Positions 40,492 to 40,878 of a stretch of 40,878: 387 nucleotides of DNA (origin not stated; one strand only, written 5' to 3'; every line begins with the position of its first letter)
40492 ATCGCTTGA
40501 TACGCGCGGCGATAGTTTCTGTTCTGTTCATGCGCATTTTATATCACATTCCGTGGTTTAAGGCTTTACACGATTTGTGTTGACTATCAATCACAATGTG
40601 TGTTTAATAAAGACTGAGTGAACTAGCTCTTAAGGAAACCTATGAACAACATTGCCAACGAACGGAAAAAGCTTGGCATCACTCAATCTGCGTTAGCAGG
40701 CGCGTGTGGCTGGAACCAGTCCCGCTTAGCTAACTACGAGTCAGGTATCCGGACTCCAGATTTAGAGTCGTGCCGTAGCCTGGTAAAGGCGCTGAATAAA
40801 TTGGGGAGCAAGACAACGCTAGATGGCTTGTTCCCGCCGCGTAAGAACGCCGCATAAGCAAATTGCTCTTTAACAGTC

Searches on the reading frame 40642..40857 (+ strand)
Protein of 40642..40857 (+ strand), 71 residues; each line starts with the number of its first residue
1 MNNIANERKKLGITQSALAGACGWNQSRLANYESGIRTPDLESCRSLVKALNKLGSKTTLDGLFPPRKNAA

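Call 17: search_protein_families(library=pfam, proteins=[window:40642-40857:+])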
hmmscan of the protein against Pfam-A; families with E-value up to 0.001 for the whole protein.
window:40642-40857:+ (71 aa): 3 families
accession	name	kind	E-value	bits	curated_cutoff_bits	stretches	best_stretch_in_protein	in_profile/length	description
PF01381.28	HTH_3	-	4.5e-12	46.2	23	1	4-52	1-49/55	Helix-turn-helix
PF13560.12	HTH_31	-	4.6e-07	30.5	27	1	8-51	10-54/64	Helix-turn-helix domain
PF12844.13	HTH_19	-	1.4e-05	25.3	30.2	1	4-54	4-51/64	Helix-turn-helix domain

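Call 51: find_encoding_contigs(protein=window:40642-40857:+, flank=3000, max_places=10)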
Protein window:40642-40857:+ (71 aa): 24 contigs read that carry it; 10 places shown.
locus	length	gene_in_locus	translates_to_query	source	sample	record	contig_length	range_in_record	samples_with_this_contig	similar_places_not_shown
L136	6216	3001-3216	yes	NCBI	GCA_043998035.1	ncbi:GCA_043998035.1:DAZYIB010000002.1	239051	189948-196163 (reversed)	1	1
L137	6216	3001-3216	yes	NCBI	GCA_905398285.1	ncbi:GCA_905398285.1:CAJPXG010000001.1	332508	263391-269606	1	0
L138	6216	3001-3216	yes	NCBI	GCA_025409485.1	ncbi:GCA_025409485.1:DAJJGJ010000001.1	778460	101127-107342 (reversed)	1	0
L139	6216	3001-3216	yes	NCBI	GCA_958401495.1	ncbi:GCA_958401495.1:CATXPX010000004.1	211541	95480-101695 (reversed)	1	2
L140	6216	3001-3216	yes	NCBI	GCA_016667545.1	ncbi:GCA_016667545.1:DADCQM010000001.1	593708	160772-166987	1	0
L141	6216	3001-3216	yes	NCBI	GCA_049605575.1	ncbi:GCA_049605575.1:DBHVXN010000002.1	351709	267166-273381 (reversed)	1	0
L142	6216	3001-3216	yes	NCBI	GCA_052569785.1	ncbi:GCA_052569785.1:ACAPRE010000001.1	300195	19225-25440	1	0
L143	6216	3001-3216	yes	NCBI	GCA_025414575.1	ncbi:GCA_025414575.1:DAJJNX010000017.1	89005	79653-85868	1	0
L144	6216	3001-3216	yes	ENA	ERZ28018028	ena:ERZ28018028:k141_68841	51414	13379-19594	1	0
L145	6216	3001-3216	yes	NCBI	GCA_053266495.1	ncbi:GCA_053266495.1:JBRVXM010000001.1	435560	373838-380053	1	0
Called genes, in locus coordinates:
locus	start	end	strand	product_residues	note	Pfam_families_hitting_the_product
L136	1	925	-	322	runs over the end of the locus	-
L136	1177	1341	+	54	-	-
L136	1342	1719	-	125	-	-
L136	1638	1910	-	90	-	PF25694:N_peptide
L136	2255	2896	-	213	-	PF01381:HTH_3, PF12844:HTH_19 (weak), PF13560:HTH_31, PF00717:Peptidase_S24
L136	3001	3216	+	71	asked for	PF12844:HTH_19 (weak), PF01381:HTH_3, PF13560:HTH_31 (weak)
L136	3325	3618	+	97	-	PF05269:Phage_CII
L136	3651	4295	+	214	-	PF10544:T5orf172, PF13455:MUG113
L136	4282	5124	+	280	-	PF04492:Phage_rep_O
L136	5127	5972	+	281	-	PF01695:IstB_IS21, PF00308:Bac_DnaA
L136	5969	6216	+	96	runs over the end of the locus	-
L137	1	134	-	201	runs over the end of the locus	PF04404:ERF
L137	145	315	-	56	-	-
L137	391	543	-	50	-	PF06301:Lambda_Kil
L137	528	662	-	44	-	PF02061:Lambda_CIII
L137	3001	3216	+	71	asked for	PF12844:HTH_19 (weak), PF01381:HTH_3, PF13560:HTH_31 (weak)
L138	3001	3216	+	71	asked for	PF12844:HTH_19 (weak), PF01381:HTH_3, PF13560:HTH_31 (weak)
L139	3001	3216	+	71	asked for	PF12844:HTH_19 (weak), PF01381:HTH_3, PF13560:HTH_31 (weak)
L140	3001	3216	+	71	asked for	PF12844:HTH_19 (weak), PF01381:HTH_3, PF13560:HTH_31 (weak)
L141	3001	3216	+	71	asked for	PF12844:HTH_19 (weak), PF01381:HTH_3, PF13560:HTH_31 (weak)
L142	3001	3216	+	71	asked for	PF12844:HTH_19 (weak), PF01381:HTH_3, PF13560:HTH_31 (weak)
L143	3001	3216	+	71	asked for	PF12844:HTH_19 (weak), PF01381:HTH_3, PF13560:HTH_31 (weak)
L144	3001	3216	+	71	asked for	PF12844:HTH_19 (weak), PF01381:HTH_3, PF13560:HTH_31 (weak)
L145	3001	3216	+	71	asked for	PF12844:HTH_19 (weak), PF01381:HTH_3, PF13560:HTH_31 (weak)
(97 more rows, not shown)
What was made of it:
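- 40642..40857 (+): cro (71 aa, HTH_3). Its TAA stop is in frame with, and 21 nt before, window position 1. The cro-cII gap is 108 nt in the joined window, as in 10 of 10 other contigs (call 51).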
